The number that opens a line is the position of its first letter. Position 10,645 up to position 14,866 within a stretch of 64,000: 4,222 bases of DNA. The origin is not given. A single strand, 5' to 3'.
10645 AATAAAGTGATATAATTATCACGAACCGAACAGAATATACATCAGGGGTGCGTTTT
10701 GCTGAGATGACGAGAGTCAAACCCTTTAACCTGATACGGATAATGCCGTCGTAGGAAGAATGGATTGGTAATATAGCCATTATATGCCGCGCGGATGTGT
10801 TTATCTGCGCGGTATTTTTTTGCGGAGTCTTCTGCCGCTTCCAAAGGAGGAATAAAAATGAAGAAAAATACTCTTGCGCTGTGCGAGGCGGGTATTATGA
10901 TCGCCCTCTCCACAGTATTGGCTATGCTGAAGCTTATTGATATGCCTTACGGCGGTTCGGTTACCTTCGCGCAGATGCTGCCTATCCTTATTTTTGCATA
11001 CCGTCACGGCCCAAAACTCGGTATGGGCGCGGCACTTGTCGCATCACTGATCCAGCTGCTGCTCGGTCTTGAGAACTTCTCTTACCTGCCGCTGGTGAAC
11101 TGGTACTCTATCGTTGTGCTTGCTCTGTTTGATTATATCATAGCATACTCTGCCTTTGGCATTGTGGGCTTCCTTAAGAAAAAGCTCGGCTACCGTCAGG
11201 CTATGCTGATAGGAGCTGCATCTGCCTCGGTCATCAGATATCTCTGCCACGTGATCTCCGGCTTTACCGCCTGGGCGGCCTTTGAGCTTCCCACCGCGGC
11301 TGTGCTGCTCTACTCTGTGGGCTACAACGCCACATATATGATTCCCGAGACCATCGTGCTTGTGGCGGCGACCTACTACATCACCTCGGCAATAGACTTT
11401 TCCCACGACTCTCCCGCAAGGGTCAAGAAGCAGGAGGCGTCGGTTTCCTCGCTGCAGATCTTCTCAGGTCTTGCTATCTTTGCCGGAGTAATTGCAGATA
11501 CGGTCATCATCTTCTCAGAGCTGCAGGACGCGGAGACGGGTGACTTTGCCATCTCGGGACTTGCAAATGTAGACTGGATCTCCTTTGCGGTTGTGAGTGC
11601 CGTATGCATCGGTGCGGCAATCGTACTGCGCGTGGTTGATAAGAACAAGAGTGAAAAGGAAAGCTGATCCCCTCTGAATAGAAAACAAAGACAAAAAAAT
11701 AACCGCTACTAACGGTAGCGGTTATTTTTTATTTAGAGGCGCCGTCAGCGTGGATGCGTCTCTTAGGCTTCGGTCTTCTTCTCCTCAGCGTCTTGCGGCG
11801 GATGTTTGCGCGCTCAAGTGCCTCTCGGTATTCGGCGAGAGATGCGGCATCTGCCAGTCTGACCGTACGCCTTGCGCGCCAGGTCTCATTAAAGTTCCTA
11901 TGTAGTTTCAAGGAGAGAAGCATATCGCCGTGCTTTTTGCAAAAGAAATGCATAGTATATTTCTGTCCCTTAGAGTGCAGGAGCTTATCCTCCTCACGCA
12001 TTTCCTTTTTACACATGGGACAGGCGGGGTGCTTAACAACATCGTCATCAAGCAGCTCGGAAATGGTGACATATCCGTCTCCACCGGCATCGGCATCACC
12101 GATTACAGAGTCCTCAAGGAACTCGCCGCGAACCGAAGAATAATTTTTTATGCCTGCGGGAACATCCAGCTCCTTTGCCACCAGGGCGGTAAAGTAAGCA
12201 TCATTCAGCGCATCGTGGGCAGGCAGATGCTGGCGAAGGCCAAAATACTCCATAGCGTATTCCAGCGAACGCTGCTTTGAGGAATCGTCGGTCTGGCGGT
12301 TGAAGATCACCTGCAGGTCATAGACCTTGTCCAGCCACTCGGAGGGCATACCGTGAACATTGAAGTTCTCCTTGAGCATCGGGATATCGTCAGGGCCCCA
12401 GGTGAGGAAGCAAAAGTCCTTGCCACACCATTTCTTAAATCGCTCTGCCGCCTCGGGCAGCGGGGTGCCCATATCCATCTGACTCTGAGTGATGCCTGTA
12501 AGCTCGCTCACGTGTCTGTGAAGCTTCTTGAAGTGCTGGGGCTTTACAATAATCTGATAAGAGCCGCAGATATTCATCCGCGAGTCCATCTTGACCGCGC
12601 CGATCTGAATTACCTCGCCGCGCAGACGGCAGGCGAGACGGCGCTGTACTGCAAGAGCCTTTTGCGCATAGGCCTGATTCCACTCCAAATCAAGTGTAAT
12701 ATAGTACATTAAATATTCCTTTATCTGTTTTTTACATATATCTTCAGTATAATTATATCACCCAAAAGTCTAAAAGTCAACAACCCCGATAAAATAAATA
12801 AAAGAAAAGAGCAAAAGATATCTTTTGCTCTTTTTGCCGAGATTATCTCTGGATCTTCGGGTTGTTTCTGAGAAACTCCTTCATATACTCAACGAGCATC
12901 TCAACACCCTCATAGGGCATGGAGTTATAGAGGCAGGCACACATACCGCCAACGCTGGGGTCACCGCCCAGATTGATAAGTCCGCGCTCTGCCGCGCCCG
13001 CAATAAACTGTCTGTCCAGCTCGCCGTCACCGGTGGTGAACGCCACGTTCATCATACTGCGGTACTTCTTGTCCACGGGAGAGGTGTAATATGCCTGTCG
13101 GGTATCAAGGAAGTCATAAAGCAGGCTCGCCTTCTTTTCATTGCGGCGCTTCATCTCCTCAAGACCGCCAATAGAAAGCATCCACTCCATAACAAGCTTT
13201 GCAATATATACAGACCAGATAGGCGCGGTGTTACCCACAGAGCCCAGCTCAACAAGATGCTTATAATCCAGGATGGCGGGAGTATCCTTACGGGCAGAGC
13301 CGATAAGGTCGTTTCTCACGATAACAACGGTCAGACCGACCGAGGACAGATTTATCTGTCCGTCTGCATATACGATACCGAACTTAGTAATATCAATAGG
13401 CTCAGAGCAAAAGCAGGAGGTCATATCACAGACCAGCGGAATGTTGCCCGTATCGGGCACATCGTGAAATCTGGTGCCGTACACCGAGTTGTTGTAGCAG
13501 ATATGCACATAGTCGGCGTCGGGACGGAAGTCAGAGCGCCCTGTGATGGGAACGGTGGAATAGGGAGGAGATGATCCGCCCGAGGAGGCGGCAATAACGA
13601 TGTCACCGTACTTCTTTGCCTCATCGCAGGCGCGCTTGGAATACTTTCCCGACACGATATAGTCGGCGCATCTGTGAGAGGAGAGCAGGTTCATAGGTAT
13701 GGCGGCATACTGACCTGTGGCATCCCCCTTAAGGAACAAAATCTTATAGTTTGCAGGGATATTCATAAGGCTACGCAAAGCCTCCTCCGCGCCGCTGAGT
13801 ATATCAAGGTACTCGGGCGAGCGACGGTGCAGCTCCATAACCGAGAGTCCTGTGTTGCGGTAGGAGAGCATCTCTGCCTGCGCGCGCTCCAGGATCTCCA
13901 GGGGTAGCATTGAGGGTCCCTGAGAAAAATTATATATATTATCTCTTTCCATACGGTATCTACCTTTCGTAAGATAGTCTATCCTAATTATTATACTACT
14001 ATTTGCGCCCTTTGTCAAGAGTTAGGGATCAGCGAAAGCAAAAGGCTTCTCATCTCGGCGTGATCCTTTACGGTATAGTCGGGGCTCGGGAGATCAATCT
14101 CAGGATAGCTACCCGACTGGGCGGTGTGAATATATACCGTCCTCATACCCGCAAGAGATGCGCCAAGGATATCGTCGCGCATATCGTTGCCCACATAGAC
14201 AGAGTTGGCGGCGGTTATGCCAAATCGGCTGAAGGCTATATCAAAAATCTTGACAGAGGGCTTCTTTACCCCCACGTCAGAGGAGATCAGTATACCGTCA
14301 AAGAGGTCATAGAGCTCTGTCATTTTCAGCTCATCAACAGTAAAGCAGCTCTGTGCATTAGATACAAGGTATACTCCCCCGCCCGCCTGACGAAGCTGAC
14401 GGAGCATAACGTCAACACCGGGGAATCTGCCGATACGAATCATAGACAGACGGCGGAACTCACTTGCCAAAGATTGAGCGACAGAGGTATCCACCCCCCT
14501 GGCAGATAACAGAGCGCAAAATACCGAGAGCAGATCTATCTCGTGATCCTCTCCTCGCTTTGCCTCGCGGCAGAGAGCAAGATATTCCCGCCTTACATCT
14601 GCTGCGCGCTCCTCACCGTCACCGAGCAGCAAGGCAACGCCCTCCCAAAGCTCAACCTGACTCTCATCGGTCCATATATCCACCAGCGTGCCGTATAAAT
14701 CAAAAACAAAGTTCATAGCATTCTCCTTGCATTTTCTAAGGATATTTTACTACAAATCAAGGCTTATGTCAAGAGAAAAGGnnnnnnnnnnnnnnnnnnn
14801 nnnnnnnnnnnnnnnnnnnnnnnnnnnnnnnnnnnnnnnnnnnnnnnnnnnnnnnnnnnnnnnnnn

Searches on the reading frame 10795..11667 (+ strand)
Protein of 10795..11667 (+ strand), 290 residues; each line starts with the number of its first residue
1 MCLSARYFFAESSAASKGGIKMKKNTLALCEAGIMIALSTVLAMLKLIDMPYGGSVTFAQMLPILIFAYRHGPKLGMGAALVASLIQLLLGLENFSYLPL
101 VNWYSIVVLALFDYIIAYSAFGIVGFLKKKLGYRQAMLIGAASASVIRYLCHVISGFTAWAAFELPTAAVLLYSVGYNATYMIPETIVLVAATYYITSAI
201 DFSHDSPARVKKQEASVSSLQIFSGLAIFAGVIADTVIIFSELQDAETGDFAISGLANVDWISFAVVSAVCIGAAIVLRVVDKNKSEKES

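Call 22: search_protein_families(library=pfam, proteins=[window:10795-11667:+], max_evalue=0.001)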
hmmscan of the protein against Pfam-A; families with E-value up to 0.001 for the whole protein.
window:10795-11667:+ (290 aa): 1 family
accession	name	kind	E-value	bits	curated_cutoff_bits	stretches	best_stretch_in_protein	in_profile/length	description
PF09515.15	Thia_YuaJ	-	8.3e-28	98.1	25.8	1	30-196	2-168/177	Thiamine transporter protein (Thia_YuaJ)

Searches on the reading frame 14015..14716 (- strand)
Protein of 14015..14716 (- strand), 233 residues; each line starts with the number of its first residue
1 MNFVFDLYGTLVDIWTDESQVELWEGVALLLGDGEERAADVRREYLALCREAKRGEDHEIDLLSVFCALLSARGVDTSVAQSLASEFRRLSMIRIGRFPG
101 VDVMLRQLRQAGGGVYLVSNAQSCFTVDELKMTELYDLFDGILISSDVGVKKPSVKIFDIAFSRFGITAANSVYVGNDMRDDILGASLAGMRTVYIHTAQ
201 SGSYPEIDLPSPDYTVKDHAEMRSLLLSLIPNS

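Call 22: search_protein_families(library=pfam, proteins=[window:14015-14716:-], max_evalue=0.001)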
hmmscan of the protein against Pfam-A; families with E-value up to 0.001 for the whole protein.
window:14015-14716:- (233 aa): 3 families
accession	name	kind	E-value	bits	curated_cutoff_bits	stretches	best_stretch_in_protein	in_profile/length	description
PF13419.12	HAD_2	-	1.7e-13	51.5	23.8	1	96-195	79-177/178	Haloacid dehalogenase-like hydrolase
PF00702.32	Hydrolase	-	1.5e-12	48.8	26.4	1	3-190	4-191/191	haloacid dehalogenase-like hydrolase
PF13242.12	Hydrolase_like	-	1.2e-08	35.1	22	1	151-218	3-71/75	HAD-hyrolase-like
